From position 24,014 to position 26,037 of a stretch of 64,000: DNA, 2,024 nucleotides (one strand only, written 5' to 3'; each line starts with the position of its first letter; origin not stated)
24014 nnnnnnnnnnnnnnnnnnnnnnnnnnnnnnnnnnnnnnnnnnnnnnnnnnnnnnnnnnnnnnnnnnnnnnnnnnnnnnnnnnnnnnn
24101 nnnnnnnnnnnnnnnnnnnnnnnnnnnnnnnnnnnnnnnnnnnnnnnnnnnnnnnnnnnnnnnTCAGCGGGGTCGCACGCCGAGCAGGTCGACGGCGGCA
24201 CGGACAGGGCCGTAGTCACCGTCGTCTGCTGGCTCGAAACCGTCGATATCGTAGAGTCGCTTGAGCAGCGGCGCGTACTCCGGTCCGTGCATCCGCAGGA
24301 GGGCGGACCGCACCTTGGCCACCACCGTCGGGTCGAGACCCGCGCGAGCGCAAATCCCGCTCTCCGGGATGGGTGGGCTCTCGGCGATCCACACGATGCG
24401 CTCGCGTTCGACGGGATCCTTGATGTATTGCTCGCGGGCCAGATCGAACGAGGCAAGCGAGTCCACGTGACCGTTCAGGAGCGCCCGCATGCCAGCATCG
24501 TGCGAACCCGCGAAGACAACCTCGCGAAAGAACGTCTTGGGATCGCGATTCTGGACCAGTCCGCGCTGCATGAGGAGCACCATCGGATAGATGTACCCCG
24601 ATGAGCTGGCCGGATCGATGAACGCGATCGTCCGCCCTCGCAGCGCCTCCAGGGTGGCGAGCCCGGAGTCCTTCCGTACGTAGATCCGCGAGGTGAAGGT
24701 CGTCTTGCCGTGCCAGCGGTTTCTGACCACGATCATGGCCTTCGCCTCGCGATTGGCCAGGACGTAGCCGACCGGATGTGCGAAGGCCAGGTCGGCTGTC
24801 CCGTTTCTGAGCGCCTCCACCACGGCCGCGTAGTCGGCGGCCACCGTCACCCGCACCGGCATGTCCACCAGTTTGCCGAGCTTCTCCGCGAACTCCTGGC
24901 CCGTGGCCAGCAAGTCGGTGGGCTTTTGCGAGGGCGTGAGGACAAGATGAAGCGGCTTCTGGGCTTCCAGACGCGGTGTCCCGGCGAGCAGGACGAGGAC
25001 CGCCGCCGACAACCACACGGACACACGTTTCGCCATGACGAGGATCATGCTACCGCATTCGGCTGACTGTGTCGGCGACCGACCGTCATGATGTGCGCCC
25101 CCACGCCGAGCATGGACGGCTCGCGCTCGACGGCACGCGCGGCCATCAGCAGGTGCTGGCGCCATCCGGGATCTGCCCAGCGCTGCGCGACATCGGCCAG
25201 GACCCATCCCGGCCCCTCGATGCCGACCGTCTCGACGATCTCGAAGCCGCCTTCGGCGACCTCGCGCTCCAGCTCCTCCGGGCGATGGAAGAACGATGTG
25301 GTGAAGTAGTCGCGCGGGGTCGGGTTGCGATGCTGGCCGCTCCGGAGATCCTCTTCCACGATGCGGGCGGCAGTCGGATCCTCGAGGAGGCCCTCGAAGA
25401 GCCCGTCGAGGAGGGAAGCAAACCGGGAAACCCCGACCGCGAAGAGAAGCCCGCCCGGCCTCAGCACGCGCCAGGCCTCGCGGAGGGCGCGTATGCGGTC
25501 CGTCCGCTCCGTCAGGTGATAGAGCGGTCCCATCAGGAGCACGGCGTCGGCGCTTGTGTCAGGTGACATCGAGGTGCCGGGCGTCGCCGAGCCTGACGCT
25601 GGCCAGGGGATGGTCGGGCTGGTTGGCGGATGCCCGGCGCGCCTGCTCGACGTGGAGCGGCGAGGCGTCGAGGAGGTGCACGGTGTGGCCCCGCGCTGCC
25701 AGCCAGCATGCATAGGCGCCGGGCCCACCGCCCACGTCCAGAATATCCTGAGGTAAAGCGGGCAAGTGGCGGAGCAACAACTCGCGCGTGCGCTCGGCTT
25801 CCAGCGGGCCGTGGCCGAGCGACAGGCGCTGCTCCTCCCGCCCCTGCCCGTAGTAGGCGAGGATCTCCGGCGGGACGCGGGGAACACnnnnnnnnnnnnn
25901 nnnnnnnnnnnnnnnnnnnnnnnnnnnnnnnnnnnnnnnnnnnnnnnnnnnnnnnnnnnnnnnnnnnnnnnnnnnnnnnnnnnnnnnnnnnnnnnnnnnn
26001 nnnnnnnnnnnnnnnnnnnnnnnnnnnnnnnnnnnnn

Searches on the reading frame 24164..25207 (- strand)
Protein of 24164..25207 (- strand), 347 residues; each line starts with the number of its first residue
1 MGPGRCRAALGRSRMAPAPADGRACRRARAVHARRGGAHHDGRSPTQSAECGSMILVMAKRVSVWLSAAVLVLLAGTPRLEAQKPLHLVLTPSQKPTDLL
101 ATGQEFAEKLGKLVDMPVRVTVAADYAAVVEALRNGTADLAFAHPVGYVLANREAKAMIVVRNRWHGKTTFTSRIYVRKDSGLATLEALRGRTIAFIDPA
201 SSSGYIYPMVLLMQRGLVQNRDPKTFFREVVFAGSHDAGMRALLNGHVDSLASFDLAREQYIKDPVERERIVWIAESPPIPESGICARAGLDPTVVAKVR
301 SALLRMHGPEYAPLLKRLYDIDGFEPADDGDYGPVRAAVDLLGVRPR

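Call 49: search_protein_families(library=pfam, proteins=[window:24164-25207:-], max_evalue=0.00001)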
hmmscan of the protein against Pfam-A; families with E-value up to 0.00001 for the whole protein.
window:24164-25207:- (347 aa): 1 family
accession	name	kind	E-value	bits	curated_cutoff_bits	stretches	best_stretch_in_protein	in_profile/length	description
PF12974.12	Phosphonate-bd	-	3.6e-63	213.6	27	1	89-332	2-242/242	ABC transporter, phosphonate, periplasmic substrate-binding protein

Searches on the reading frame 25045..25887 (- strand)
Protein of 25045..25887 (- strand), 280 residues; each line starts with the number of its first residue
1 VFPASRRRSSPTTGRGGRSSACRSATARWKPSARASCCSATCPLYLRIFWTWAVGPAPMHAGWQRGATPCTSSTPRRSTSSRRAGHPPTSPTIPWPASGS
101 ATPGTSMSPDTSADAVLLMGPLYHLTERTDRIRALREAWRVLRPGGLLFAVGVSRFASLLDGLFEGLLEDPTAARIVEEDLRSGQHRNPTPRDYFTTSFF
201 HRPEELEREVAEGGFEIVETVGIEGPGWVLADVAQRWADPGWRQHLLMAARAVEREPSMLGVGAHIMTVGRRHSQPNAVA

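Call 49: search_protein_families(library=pfam, proteins=[window:25045-25887:-], max_evalue=0.00001)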
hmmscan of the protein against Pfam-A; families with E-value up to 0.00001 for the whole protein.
window:25045-25887:- (280 aa): 1 family
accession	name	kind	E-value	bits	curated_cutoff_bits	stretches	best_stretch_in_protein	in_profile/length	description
PF08241.18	Methyltransf_11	-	1.5e-06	29.2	21.2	1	109-149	57-94/95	Methyltransferase domain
